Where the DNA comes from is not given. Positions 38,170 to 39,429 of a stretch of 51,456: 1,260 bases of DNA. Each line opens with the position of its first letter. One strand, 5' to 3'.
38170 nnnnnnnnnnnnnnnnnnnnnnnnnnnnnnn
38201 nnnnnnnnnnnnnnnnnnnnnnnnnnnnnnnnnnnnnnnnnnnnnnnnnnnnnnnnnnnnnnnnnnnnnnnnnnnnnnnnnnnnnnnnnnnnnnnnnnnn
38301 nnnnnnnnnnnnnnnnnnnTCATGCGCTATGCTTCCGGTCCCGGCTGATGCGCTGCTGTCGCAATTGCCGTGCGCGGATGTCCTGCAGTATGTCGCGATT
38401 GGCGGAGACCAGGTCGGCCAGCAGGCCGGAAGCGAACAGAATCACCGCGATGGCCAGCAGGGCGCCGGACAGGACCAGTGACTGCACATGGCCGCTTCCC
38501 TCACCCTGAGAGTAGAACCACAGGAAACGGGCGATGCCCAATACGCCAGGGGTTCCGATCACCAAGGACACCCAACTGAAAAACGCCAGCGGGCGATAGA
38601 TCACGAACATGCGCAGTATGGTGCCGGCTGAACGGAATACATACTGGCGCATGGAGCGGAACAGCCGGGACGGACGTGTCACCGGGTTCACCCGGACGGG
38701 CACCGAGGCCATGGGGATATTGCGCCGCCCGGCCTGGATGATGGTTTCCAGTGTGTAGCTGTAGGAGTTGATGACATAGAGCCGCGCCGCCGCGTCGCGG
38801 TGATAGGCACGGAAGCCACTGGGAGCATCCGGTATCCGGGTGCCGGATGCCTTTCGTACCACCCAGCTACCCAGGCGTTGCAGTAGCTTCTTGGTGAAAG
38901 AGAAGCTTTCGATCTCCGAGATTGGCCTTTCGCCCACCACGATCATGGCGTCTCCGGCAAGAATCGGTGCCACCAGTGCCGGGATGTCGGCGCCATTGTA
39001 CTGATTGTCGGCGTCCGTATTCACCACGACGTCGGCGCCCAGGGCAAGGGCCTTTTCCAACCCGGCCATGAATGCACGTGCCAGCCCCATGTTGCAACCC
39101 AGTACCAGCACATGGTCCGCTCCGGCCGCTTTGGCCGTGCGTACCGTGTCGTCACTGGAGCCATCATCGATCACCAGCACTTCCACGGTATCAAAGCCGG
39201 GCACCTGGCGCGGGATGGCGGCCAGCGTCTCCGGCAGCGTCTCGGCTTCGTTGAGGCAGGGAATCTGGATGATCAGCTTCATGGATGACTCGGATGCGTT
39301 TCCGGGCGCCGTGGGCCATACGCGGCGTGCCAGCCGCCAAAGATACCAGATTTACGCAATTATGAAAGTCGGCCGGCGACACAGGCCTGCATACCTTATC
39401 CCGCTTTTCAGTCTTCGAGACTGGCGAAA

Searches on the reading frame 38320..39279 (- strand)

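Call 18: search_protein_families(library=pfam, proteins=[window:38320-39279:-], max_evalue=0.00001)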
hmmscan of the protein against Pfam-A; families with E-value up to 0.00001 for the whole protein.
window:38320-39279:- (319 aa): 1 family
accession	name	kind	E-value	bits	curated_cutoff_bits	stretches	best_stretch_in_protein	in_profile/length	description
PF00535.33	Glycos_transf_2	-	8.6e-23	81.5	23.3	1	6-165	4-165/168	Glycosyl transferase family 2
